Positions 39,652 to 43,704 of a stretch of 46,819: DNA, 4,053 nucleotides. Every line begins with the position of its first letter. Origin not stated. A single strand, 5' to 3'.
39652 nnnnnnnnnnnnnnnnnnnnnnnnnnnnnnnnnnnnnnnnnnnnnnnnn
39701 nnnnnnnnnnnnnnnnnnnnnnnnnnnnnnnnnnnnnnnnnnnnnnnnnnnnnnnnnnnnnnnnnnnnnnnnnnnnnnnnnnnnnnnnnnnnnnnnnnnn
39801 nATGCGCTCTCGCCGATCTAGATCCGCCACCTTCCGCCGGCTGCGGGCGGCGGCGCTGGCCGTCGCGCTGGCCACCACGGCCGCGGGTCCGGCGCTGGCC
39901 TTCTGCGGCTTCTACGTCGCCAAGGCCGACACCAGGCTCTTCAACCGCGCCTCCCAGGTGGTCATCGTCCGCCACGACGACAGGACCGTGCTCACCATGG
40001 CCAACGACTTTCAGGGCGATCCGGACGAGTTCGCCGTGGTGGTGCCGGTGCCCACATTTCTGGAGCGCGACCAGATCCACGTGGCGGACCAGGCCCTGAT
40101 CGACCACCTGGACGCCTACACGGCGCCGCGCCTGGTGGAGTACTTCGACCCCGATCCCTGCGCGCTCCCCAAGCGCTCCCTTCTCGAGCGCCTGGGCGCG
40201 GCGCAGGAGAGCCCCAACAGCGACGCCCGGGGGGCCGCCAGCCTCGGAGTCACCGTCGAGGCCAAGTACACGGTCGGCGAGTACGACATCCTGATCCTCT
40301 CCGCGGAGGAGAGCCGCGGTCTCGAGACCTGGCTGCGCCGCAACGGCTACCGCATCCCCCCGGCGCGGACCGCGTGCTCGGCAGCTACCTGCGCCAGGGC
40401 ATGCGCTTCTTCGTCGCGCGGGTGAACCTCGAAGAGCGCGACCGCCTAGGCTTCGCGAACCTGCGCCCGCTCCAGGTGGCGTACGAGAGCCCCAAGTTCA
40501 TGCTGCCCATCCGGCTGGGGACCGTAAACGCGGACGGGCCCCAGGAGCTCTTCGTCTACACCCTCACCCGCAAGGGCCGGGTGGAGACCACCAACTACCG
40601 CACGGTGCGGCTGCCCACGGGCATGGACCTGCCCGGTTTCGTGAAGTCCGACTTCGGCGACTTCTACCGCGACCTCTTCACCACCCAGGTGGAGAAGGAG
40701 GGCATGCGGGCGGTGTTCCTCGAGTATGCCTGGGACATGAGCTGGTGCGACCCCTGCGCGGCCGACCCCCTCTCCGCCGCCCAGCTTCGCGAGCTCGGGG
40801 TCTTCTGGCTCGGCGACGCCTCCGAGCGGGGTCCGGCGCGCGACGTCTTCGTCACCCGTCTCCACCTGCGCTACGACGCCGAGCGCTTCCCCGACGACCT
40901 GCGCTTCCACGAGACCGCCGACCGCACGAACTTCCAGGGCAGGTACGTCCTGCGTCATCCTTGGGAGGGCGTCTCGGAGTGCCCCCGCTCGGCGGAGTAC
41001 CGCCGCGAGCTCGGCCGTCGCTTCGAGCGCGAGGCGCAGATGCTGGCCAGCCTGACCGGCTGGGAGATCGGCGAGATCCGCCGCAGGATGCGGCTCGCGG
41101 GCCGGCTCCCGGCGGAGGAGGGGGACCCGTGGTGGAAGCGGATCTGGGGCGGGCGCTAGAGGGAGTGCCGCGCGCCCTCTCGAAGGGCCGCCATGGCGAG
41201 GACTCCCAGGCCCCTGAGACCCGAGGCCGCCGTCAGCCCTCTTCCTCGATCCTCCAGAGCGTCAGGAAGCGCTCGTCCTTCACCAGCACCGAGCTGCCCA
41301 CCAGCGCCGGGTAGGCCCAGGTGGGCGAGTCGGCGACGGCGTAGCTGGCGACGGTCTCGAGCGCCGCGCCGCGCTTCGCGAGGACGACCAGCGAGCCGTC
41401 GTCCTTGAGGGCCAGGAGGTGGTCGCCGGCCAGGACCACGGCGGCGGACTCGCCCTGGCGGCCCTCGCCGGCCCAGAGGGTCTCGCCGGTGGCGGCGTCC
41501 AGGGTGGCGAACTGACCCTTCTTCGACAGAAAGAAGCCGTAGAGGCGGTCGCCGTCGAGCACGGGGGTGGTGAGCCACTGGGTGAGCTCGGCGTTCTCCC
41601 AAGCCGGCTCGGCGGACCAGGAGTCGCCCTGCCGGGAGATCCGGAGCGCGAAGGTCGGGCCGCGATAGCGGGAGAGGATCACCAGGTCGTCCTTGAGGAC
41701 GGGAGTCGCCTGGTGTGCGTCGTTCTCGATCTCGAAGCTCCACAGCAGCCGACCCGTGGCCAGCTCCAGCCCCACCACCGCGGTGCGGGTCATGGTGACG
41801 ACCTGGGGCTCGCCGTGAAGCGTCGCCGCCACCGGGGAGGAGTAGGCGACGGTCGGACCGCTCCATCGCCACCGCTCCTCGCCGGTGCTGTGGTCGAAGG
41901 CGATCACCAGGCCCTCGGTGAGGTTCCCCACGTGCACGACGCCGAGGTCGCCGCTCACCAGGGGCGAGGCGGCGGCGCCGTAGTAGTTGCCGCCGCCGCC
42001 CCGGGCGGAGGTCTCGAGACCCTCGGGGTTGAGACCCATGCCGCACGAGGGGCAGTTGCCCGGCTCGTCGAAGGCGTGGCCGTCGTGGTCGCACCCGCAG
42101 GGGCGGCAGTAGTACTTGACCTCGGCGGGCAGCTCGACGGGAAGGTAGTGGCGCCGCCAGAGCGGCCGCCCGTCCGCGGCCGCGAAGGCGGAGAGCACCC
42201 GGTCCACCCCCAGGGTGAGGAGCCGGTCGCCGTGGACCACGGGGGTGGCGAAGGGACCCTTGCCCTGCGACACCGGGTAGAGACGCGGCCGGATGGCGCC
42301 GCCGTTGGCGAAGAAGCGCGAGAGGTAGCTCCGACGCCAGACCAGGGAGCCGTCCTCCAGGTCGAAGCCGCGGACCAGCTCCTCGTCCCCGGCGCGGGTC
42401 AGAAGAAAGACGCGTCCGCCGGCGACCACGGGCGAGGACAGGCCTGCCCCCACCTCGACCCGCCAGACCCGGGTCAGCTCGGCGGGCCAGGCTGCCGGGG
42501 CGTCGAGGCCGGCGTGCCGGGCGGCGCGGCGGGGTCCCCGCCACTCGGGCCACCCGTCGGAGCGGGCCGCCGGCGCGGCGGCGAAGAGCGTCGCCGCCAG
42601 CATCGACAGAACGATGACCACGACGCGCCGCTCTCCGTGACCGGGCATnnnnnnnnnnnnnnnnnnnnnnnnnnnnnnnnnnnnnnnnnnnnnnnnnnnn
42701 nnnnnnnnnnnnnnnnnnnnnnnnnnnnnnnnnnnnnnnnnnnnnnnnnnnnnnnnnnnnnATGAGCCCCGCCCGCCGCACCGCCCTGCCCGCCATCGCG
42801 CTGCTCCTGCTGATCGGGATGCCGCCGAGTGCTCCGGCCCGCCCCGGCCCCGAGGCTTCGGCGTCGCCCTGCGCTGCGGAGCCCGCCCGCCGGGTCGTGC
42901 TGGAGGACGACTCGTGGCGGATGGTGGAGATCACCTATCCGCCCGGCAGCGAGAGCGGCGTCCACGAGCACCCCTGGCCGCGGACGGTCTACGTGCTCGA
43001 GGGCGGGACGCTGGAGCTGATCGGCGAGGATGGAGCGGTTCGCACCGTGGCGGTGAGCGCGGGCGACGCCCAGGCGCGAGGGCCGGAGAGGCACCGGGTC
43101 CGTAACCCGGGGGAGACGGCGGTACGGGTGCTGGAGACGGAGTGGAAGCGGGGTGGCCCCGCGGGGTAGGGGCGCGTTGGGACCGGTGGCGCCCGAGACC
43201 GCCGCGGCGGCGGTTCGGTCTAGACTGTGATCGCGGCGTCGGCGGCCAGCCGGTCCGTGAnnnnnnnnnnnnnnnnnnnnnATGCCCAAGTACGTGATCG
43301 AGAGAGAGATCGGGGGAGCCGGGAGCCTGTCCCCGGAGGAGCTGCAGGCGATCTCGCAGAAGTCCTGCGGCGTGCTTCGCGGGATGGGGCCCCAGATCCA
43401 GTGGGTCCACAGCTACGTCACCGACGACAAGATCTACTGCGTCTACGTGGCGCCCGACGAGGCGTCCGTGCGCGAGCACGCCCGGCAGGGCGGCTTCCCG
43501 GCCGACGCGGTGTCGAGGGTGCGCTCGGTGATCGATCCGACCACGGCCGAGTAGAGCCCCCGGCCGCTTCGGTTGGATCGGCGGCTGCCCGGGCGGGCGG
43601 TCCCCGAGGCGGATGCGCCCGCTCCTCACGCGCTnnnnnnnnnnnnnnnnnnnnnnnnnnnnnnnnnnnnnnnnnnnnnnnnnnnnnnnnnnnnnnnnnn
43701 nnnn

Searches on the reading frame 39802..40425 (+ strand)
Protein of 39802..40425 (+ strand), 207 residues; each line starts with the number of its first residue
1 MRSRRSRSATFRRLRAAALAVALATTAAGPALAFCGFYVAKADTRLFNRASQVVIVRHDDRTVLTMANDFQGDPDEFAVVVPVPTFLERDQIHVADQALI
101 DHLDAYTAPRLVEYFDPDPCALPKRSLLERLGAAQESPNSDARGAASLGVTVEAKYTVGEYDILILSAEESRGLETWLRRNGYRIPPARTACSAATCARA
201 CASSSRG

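Call 41: search_protein_families(library=pfam, proteins=[window:39802-40425:+], max_evalue=0.01)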
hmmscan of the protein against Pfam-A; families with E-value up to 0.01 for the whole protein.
window:39802-40425:+ (207 aa): 1 family
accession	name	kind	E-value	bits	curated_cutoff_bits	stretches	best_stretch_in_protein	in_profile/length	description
PF10092.14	DUF2330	-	1e-42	146.7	24.7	1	30-191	2-150/279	Uncharacterized protein conserved in bacteria (DUF2330)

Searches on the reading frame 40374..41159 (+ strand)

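Call 41: search_protein_families(library=pfam, proteins=[window:40374-41159:+], max_evalue=0.01)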
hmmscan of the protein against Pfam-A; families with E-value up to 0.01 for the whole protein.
window:40374-41159:+ (261 aa): 1 family
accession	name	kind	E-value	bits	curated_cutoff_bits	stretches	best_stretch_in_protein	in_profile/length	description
PF10092.14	DUF2330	-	4.1e-35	121.8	24.7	1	2-178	152-278/279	Uncharacterized protein conserved in bacteria (DUF2330)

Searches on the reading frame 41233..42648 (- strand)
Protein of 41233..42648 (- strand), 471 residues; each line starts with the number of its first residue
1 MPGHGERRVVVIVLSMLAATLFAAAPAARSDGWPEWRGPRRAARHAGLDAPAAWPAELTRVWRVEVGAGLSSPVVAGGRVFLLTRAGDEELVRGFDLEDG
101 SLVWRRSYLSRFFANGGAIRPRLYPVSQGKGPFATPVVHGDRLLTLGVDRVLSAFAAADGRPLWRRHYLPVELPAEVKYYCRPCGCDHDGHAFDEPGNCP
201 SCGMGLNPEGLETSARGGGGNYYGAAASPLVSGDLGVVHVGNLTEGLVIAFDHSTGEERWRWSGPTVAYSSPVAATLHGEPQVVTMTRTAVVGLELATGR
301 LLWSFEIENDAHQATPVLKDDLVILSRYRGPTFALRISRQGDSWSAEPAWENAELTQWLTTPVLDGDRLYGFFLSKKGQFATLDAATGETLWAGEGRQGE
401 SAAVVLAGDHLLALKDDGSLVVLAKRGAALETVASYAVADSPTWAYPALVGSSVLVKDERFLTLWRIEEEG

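Call 41: search_protein_families(library=pfam, proteins=[window:41233-42648:-], max_evalue=0.01)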
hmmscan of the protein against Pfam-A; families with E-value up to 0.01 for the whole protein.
window:41233-42648:- (471 aa): 4 families
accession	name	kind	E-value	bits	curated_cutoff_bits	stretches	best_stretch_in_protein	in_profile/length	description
PF13360.13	PQQ_2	-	4.2e-28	99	27.6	3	226-370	66-211/233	Outer membrane protein assembly factor BamB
PF01011.28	PQQ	-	3.3e-11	43.1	26.7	0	354-396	45-85/595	Glucose/ethanol/alcohol dehydrogenase, beta-propeller domain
PF13570.13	Beta-prop_ACSF4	-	1.9e-09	37.9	133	1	227-431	7-208/329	Beta-alanine-activating enzyme, beta-propeller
PF25293.1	Beta-prop_EMC1_N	-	0.0053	16.9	34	0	83-106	78-101/219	EMC1 N-terminal beta-propeller domain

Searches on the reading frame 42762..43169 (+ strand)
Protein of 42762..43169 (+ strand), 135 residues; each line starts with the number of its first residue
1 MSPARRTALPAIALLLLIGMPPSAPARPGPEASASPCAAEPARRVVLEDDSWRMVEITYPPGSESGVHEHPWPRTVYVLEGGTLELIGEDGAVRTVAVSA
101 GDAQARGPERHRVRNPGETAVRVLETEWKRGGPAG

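Call 91: search_protein_families(library=pfam, proteins=[window:42762-43169:+], max_evalue=0.001)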
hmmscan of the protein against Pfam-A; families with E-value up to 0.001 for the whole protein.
window:42762-43169:+ (135 aa): 1 family
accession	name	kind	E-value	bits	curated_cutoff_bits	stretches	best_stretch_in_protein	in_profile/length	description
PF07883.17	Cupin_2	-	1.2e-10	41.4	27.2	1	56-125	2-68/70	Cupin domain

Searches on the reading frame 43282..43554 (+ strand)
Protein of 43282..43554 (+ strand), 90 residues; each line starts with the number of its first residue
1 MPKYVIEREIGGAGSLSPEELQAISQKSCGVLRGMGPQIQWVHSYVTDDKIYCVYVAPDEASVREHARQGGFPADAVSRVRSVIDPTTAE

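Call 91: search_protein_families(library=pfam, proteins=[window:43282-43554:+], max_evalue=0.001)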
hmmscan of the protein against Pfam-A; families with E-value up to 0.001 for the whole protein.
window:43282-43554:+ (90 aa): 1 family
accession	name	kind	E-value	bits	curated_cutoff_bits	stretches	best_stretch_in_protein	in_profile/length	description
PF14026.12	SCO4226-like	-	3.7e-28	98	28.5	1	4-80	1-76/76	Nickel responsive protein SCO4226-like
